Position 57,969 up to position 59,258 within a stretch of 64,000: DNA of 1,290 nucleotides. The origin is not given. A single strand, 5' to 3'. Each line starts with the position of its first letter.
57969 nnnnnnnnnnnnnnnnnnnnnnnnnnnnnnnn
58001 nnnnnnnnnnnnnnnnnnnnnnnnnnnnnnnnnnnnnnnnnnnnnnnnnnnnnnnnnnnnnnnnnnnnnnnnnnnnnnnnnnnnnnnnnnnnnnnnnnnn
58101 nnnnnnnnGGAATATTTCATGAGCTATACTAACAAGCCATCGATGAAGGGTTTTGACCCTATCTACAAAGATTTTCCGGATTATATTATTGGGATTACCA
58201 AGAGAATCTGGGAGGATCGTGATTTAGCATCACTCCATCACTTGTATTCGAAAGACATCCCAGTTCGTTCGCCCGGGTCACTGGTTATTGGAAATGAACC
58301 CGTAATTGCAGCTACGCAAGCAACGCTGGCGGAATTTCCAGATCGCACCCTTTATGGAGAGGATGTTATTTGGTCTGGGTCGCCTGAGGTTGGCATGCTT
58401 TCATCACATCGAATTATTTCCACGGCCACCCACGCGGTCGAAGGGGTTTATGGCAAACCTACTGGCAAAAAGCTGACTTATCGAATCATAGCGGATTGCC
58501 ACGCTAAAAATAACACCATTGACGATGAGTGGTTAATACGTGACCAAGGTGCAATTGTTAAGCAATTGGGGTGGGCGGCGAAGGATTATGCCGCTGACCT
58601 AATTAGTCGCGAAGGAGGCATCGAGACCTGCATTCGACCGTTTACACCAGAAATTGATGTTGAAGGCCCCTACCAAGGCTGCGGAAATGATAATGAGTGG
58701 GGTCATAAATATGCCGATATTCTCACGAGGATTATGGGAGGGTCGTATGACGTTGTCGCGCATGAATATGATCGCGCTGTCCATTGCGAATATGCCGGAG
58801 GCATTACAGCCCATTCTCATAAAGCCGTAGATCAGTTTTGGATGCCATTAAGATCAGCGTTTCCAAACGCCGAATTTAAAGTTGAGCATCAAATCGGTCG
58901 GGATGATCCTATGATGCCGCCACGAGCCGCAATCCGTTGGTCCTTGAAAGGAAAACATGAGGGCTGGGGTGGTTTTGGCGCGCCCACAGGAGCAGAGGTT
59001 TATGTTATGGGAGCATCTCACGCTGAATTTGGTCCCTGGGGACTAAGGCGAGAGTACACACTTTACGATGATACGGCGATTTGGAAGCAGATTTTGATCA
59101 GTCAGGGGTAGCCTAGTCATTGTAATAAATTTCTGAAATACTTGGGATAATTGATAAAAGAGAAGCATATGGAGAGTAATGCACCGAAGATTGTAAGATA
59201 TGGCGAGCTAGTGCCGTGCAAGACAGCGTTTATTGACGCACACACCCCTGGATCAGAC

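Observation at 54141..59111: Three paralogous double-domain SnoaL/ester-cyclase-like genes in one locus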

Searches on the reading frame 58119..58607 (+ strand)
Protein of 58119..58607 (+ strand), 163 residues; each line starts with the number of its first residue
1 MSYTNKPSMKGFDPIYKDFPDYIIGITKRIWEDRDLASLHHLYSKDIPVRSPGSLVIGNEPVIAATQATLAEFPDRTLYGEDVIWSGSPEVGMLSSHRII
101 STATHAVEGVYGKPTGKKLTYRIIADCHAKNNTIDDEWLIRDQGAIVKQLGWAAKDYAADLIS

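Call 54: search_solved_structures(query=window:58119-58607:+, max_evalue=10, show_alignments=5)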
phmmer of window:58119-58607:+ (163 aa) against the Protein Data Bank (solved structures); distinct sequences matched with E-value up to 10: 9.
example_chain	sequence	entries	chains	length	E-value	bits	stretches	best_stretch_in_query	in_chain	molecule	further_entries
6hnn_A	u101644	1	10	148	1.7e-05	28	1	58-153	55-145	Putative polyketide cyclase IdmH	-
2gey_A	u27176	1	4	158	0.024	17.8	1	30-151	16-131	AclR protein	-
8ysb_A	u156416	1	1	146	0.087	16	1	30-154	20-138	Predicted ester cyclase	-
8r20_A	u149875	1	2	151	0.37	14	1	35-154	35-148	Hydroxylase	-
7jms_A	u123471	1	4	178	0.37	13.9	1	52-109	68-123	Replicase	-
3m1t_A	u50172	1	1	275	0.75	12.9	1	52-113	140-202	Putative phosphohydrolase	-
4pbo_A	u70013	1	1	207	0.88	12.7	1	30-61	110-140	C-reactive protein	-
4pbp_A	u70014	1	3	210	0.9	12.7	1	30-61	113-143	C-reactive protein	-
3f9s_A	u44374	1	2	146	1.1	12.4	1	23-154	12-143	putative polyketide cyclase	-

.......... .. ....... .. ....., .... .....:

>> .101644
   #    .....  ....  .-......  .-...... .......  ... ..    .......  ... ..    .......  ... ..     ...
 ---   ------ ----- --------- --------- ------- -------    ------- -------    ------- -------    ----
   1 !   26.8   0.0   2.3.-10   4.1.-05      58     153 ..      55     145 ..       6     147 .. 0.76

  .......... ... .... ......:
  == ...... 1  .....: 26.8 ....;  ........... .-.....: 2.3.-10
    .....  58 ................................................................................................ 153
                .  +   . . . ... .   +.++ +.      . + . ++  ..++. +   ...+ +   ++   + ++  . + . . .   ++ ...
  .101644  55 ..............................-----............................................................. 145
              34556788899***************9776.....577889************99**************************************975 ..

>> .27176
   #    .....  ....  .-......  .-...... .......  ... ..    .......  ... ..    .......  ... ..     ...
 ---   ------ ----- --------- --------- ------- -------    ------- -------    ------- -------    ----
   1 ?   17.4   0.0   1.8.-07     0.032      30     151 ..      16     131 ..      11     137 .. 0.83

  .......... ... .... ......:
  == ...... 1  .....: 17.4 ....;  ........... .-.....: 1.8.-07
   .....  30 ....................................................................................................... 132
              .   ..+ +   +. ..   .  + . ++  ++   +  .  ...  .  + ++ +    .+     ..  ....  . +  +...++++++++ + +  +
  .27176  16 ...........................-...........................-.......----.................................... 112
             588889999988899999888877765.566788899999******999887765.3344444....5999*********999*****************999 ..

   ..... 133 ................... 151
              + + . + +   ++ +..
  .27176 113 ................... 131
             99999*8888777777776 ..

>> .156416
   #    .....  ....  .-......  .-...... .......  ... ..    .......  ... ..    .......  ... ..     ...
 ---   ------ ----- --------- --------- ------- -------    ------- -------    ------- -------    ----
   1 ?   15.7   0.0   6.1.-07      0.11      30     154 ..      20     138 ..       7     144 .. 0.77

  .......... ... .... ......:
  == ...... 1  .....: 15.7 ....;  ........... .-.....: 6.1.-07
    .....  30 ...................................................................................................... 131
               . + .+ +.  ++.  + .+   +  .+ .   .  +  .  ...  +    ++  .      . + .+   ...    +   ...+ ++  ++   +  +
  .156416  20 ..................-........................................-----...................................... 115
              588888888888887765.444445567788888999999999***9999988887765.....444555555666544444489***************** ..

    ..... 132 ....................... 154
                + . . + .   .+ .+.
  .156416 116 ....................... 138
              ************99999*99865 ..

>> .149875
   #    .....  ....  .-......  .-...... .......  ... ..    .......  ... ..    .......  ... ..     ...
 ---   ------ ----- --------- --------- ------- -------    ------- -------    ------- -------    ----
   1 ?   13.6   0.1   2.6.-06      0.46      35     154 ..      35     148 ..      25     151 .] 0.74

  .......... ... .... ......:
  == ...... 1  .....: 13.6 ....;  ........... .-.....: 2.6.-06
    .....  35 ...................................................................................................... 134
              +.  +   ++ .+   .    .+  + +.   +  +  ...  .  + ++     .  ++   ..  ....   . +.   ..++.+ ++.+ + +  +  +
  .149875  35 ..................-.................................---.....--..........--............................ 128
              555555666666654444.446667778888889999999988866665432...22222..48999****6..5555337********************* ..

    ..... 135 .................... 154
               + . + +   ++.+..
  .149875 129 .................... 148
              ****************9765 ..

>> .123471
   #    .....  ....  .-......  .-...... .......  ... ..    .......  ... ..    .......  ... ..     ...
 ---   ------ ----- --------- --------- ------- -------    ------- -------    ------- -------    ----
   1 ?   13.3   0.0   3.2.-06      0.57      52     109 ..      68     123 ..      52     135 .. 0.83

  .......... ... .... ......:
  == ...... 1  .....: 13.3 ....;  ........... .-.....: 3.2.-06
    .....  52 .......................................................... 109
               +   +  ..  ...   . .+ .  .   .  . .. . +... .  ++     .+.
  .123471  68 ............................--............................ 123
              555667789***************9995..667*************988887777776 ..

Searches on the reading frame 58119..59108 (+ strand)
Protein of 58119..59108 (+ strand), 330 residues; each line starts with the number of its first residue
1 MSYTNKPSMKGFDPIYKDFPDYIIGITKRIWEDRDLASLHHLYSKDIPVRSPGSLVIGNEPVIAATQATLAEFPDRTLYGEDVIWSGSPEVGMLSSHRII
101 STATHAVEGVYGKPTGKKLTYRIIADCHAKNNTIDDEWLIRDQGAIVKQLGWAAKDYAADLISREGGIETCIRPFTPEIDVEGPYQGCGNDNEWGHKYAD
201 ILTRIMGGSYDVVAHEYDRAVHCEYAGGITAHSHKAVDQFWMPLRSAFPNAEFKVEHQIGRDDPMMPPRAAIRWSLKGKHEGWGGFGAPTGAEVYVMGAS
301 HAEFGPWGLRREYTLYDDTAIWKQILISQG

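Call 6: search_protein_families(library=pfam, proteins=[window:58119-59108:+], max_evalue=1)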
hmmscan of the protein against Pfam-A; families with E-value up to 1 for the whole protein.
window:58119-59108:+ (330 aa): 2 families
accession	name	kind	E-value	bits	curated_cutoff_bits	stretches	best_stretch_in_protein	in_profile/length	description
PF07366.18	SnoaL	-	3.8e-14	53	28.4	2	27-150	7-126/126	SnoaL-like polyketide cyclase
PF12680.13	SnoaL_2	-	3.7e-09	37.5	27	2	208-304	11-94/102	SnoaL-like domain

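Call 7: search_protein_families(library=ncbifam, proteins=[window:58119-59108:+], max_evalue=0.001)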
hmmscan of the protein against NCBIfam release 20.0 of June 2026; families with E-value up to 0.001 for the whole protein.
window:58119-59108:+ (330 aa): 0 families

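Call 11: search_solved_structures(query=window:58119-59108:+, max_evalue=1, show_alignments=2)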
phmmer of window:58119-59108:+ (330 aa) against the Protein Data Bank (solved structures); distinct sequences matched with E-value up to 1: 7.
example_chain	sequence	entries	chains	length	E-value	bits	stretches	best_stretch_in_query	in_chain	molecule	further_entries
6hnn_A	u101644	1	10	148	6.4e-05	25.3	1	58-153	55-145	Putative polyketide cyclase IdmH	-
2gey_A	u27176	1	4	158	0.048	15.8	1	30-151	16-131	AclR protein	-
4hw6_A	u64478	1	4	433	0.06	15.5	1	103-233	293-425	hypothetical protein, IPT/TIG domain protein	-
8ysb_A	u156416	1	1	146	0.18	13.9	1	30-155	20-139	Predicted ester cyclase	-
4xcw_A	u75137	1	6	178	0.77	11.9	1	95-179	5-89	Molybdopterin adenylyltransferase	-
8r20_A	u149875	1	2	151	0.82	11.8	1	35-154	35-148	Hydroxylase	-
7jms_A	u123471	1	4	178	0.9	11.6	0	53-109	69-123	Replicase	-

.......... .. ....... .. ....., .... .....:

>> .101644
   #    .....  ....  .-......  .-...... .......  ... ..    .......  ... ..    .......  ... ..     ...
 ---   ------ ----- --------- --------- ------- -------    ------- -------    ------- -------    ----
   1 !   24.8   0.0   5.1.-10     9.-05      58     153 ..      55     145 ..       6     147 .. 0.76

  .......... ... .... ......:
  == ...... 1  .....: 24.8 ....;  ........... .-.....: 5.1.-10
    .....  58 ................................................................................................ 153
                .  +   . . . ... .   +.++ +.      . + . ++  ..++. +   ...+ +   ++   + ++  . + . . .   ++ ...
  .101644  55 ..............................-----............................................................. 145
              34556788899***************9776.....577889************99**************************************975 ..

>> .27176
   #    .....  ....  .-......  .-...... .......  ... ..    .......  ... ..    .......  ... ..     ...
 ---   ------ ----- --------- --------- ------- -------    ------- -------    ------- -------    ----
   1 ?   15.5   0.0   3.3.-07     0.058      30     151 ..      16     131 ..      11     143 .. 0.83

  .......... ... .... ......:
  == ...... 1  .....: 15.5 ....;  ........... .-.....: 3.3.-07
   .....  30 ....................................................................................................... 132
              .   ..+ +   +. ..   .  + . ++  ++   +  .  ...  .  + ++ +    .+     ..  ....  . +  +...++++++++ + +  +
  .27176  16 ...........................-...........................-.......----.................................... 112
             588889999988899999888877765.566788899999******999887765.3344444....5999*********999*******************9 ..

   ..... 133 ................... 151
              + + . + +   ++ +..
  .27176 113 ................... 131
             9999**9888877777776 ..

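Call 38: find_homologous_proteins(query=window:58119-59108:+, max_evalue=0.00001)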
Query window:58119-59108:+ (330 aa): 7321 proteins with E <= 0.00001 among 7917 candidates; the best 120 are listed.
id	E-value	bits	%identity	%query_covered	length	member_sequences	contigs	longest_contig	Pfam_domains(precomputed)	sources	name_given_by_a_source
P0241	5.0e-230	781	100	100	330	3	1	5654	PF07366.19,PF12680.14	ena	-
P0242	8.2e-191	652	84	98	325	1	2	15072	PF07366.19,PF12680.14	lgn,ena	-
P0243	1.2e-189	648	82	100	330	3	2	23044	PF07366.19,PF12680.14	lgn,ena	-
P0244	1.2e-189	648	81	99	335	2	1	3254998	PF07366.19,PF12680.14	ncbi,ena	-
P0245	3.8e-189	646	81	99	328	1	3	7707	PF07366.19,PF12680.14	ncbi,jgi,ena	-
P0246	2.4e-188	643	80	99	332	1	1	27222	PF07366.19,PF12680.14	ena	-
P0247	2.7e-187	640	81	99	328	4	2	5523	PF07366.19,PF12680.14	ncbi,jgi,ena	-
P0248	2.8e-186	637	82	98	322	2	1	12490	PF07366.19,PF12680.14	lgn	-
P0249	5.0e-180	616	80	97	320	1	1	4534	PF07366.19,PF12680.14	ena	-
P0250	1.1e-171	589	77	98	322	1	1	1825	PF07366.19,PF12680.14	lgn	-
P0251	3.2e-171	587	76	98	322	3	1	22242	PF07366.19,PF12680.14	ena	-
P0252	3.2e-170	584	75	98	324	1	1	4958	PF07366.19,PF12680.14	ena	-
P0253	9.2e-170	582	76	98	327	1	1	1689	PF07366.19,PF12680.14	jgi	-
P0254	2.4e-169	581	75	98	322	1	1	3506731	PF07366.19,PF12680.14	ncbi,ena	-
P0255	6.1e-169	580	75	98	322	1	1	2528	PF07366.19,PF12680.14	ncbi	-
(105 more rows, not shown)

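Call 51: predict_structure(alignment_id=A2)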
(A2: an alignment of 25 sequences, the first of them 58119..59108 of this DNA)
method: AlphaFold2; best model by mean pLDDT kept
length: 330 residues; sequences in the alignment: 25
mean_pLDDT: 92.0   pTM: 0.89
mean pLDDT of the five models: 92.0, 89.2, 89.0, 85.4, 77.4
residues with pLDDT >= 90: 273; 70-90: 49; 50-70: 1; < 50: 7
segments of 3 or more residues with pLDDT < 50: 1-7
pLDDT, mean of each block of 10 residues (from residue 1): 50 86 92 92 93 95 94 91 86 91 95 95 94 92 96 97 95 95 79 93 93 94 95 94 95 95 91 97 94 98 96 97 97
secondary structure, 60 per line:
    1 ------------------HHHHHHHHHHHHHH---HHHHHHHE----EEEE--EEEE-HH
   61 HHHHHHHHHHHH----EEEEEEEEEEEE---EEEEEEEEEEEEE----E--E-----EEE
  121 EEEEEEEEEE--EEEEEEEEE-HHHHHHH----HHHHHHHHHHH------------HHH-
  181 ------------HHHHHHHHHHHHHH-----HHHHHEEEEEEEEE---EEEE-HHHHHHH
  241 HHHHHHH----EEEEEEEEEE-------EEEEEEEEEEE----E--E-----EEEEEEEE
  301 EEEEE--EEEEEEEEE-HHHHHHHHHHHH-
elements in order: H19-32 H36-42 E48-51 E54-57 H59-72 E77-88 E92-104 E118-130 E133-141 H143-149 H154-164 H193-206 H212-216 E217-225 E229-232 H234-247 E252-261 E269-279 E293-305 E308-316 H318-329

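Call 55: fold_search(model_id=the predicted structure, library=pdb)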
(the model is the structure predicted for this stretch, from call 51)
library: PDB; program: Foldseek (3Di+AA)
matches with E <= 10: 1176; with E <= 0.001: 375
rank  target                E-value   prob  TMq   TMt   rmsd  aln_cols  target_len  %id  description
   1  4rzm_B                8.4e-11  1.00  0.32  0.36  17.1       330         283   10  Crystal structure of the Lsd19-lasalocid A complex (released 2015-01-21)
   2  3rga                  1.0e-10  1.00  0.34  0.39  17.4       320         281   10  Crystal structure of epoxide hydrolase for polyether lasalocid A biosynthesis (released 2012-03-07)
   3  4rzm_A                2.1e-10  1.00  0.31  0.36  16.0       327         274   10  Crystal structure of the Lsd19-lasalocid A complex (released 2015-01-21)
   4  6hnn_A                6.2e-09  1.00  0.36  0.79   2.9       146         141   23  Crystal structure of wild-type IdmH, a putative polyketide cyclase from Streptomyces antibioticus (released 2019-11-06)
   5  6hnn_D                8.4e-09  1.00  0.36  0.79   2.6       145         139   23  Crystal structure of wild-type IdmH, a putative polyketide cyclase from Streptomyces antibioticus (released 2019-11-06)
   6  6hnn_E                8.9e-09  1.00  0.35  0.80   2.6       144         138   23  Crystal structure of wild-type IdmH, a putative polyketide cyclase from Streptomyces antibioticus (released 2019-11-06)
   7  6hnn_B                1.2e-08  1.00  0.35  0.79   2.8       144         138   23  Crystal structure of wild-type IdmH, a putative polyketide cyclase from Streptomyces antibioticus (released 2019-11-06)
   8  6hnn_F                1.5e-08  1.00  0.35  0.78   2.7       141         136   22  Crystal structure of wild-type IdmH, a putative polyketide cyclase from Streptomyces antibioticus (released 2019-11-06)
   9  6hnl_B                1.9e-07  1.00  0.33  0.80   2.1       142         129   21  Selenomethionine derivative of IdmH 96-104 loop truncation variant (released 2019-11-06)
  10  2gey_C                2.6e-07  1.00  0.35  0.71   4.6       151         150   19  Crystal Structure of AclR a putative hydroxylase from Streptomyces galilaeus (released 2006-07-18)
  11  2gey_B                2.8e-07  1.00  0.35  0.80   2.7       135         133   18  Crystal Structure of AclR a putative hydroxylase from Streptomyces galilaeus (released 2006-07-18)
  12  2gey_A                3.3e-07  1.00  0.35  0.69   7.2       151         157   18  Crystal Structure of AclR a putative hydroxylase from Streptomyces galilaeus (released 2006-07-18)
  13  8kaa_A                4.3e-07  1.00  0.33  0.76   3.0       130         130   19  Crystal Structure of ChaU a ester cyclase from Streptomyces chartreusis (released 2024-08-07)
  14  3f9s_B                4.8e-07  1.00  0.34  0.74   2.5       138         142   17  Crystal structure of a putative polyketide cyclase (lferr_0659) from acidithiobacillus ferrooxidans atcc at 1.76 A res (released 2008-11-25)
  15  6hnl_A                5.1e-07  1.00  0.33  0.81   2.1       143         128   21  Selenomethionine derivative of IdmH 96-104 loop truncation variant (released 2019-11-06)
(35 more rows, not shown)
